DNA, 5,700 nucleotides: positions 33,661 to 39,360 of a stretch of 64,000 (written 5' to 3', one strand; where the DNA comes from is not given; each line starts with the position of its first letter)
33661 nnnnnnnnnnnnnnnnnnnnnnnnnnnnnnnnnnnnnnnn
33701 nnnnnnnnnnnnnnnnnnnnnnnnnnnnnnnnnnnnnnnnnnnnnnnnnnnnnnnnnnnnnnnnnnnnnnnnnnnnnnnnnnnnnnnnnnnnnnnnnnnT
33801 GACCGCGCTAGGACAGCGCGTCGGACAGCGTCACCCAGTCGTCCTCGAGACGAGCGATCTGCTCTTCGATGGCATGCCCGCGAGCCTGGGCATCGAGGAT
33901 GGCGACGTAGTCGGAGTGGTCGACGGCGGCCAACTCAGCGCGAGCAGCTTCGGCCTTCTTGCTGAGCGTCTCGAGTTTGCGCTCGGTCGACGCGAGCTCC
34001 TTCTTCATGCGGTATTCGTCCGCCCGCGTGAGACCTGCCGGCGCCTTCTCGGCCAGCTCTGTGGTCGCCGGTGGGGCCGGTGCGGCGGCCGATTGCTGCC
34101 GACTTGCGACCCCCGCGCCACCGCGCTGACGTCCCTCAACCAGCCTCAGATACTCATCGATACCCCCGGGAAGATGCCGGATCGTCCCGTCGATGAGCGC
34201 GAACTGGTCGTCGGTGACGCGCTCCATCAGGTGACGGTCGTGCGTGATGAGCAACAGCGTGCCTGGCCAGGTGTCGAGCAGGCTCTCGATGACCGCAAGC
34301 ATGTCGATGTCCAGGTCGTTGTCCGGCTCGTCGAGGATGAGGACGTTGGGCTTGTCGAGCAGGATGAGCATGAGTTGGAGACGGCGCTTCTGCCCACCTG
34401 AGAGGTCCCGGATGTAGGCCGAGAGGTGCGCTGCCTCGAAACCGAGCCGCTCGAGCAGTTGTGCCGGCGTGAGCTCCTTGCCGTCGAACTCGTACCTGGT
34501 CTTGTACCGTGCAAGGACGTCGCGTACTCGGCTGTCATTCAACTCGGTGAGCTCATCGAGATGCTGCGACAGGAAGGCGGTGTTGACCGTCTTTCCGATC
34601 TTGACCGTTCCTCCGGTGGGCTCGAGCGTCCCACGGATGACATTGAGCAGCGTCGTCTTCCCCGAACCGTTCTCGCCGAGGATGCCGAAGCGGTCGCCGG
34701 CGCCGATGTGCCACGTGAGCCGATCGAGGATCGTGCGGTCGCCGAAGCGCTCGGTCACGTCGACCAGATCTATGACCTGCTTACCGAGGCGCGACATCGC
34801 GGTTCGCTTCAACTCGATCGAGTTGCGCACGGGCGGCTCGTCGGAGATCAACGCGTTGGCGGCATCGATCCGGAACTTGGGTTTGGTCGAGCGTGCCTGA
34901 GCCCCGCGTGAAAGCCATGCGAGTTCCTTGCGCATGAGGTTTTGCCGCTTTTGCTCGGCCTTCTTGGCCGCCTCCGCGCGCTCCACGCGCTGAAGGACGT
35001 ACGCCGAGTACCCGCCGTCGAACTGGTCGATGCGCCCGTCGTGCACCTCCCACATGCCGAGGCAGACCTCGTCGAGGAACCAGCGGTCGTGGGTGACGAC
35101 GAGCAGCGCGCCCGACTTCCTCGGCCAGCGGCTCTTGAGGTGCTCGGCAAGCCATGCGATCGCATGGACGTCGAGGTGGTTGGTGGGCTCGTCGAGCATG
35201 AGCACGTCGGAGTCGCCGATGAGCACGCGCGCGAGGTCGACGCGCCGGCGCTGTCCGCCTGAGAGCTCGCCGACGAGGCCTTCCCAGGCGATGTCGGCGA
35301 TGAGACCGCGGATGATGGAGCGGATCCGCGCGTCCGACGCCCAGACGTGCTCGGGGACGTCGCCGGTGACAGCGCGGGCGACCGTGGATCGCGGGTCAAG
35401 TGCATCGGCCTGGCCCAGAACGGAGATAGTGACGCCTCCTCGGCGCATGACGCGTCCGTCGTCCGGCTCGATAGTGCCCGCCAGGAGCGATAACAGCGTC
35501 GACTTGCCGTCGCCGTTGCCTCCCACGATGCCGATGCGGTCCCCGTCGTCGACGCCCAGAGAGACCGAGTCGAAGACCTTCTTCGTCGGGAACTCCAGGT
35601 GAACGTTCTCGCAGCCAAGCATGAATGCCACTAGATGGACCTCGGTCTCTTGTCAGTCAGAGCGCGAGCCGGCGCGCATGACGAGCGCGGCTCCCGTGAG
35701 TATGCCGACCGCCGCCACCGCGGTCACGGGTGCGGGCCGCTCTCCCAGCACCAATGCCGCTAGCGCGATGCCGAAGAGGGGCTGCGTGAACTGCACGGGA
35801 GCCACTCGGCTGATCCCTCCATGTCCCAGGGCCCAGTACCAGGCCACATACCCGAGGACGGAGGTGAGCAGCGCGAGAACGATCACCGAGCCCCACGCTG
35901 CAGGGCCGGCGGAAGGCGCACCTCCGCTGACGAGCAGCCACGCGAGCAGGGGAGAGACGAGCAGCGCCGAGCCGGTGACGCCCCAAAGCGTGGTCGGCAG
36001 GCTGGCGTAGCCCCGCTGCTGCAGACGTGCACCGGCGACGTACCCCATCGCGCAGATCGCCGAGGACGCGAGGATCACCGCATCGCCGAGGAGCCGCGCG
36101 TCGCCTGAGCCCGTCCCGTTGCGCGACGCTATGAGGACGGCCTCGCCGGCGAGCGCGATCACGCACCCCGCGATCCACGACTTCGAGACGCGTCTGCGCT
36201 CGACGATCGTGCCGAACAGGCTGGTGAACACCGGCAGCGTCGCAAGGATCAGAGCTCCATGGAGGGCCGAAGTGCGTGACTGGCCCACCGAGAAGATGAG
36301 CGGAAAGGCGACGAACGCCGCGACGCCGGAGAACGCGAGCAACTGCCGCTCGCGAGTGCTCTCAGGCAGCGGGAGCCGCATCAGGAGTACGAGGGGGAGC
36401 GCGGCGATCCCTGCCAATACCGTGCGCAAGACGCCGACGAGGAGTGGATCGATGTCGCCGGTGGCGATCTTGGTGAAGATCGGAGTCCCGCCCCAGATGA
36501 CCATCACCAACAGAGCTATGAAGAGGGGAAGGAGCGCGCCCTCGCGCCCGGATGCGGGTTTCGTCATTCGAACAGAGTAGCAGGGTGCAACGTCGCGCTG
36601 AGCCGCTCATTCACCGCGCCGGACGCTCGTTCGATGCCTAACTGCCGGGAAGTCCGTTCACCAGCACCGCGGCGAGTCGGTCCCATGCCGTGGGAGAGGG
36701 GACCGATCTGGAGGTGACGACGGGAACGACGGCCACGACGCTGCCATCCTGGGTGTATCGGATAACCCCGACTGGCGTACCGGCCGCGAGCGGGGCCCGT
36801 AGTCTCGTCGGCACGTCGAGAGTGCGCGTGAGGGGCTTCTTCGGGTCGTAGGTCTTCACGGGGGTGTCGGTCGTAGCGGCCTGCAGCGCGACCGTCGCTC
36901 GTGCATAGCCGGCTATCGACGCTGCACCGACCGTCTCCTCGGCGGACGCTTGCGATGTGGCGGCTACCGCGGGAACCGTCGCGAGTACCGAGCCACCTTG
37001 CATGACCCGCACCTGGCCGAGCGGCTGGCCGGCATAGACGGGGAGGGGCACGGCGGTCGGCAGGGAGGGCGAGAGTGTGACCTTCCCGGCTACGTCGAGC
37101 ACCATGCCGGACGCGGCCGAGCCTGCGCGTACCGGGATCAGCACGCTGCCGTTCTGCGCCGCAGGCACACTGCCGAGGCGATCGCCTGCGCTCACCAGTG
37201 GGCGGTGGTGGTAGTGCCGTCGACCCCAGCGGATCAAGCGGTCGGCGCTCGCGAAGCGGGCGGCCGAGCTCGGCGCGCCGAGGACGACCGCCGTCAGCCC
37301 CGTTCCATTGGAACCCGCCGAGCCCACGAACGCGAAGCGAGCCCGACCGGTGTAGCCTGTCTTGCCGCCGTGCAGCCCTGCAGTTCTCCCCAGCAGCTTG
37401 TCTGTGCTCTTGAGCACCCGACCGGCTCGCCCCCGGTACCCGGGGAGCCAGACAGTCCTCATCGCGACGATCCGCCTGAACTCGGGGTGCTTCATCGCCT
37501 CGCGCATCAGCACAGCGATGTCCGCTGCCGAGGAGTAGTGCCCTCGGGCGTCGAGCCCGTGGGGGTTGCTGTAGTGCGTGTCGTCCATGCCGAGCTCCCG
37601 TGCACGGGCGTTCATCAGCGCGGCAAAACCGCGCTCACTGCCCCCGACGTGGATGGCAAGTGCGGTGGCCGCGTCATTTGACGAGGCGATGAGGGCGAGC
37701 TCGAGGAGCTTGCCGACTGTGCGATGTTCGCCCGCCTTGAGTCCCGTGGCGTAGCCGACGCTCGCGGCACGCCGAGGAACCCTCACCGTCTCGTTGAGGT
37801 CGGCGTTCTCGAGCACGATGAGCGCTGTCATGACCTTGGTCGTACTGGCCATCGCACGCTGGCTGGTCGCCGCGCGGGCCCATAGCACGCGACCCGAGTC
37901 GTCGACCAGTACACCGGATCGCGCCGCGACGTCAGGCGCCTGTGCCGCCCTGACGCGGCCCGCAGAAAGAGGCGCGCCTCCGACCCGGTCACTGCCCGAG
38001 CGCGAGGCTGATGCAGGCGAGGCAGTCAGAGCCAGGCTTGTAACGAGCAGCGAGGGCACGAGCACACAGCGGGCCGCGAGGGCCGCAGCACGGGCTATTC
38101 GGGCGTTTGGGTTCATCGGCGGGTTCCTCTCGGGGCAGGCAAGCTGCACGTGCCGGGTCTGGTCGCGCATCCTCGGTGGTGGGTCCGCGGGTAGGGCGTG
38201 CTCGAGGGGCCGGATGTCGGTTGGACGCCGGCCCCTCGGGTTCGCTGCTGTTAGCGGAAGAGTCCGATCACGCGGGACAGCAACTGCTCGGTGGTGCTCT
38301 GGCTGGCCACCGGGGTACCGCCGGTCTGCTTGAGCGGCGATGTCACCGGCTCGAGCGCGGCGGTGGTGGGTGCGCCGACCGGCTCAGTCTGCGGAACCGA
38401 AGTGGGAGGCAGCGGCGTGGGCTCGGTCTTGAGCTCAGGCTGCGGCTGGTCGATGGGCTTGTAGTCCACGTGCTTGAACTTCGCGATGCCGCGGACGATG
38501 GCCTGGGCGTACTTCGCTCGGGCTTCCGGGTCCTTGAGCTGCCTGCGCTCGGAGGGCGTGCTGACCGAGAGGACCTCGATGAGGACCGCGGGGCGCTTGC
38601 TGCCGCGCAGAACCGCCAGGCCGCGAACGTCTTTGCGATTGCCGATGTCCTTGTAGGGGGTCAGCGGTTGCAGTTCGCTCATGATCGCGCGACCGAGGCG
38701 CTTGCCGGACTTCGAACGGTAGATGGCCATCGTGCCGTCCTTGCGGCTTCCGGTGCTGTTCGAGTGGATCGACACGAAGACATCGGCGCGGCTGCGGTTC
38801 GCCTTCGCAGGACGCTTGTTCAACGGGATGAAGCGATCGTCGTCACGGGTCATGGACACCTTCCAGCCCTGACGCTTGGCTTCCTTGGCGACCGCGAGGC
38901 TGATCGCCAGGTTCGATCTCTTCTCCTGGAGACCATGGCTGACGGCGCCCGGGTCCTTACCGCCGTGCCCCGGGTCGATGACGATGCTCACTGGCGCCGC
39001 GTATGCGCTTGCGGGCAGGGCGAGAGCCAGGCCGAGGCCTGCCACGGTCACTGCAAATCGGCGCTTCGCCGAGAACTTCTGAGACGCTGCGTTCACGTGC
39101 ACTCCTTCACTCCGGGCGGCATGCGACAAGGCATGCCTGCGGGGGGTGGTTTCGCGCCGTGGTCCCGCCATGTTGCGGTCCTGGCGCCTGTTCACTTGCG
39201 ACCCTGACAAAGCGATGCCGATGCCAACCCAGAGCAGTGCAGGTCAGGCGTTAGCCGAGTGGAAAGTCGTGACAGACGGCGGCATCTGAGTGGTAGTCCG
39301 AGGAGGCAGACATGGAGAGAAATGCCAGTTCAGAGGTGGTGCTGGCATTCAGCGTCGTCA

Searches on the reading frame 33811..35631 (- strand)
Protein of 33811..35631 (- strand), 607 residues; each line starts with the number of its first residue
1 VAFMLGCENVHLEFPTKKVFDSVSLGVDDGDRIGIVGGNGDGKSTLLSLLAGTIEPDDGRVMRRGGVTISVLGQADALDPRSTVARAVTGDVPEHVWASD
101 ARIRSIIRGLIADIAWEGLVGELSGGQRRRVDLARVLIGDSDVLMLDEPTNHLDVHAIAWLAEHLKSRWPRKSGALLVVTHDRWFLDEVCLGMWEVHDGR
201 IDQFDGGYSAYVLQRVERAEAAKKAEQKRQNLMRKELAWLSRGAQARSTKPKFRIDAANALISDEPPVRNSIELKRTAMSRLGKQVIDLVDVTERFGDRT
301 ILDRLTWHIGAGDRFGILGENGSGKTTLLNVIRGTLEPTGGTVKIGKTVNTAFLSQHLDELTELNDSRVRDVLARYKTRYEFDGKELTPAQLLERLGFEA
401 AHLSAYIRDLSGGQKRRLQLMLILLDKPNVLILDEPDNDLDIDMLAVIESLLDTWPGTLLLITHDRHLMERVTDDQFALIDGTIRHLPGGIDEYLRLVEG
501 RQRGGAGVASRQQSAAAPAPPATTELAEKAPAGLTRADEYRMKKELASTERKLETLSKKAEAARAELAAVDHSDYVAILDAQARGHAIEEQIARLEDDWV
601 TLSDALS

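Call 36: search_protein_families(library=pfam, proteins=[window:33811-35631:-], max_evalue=0.000001)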
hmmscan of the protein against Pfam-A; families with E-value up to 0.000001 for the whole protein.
window:33811-35631:- (607 aa): 4 families
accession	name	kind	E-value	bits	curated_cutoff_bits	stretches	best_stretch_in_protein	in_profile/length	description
PF00005.33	ABC_tran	-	1e-51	175.6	25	2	21-151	2-137/137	ABC transporter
PF13304.12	AAA_21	-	1.3e-12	48.9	27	0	407-465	235-299/304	AAA domain, putative AbiEii toxin, Type IV TA system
PF12848.13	ABC_tran_Xtn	-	3.2e-10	40.4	25.9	1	194-261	1-70/85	ABC transporter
PF02463.25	SMC_N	-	6.7e-09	35.9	40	0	317-472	29-205/220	RecF/RecN/SMC N terminal domain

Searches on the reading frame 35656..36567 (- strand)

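Call 36: search_protein_families(library=pfam, proteins=[window:35656-36567:-], max_evalue=0.000001)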
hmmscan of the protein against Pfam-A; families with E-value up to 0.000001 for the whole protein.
window:35656-36567:- (304 aa): 1 family
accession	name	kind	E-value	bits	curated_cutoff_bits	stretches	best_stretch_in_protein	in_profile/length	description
PF00892.27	EamA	-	3.8e-37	128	28.2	2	15-145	4-133/135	EamA-like transporter family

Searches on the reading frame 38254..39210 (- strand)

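Call 36: search_protein_families(library=pfam, proteins=[window:38254-39210:-], max_evalue=0.000001)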
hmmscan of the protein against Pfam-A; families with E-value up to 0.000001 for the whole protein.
window:38254-39210:- (319 aa): 1 family
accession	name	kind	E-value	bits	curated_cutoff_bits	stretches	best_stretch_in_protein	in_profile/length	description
PF01520.23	Amidase_3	-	3.2e-45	154.7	27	1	76-243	1-173/174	N-acetylmuramoyl-L-alanine amidase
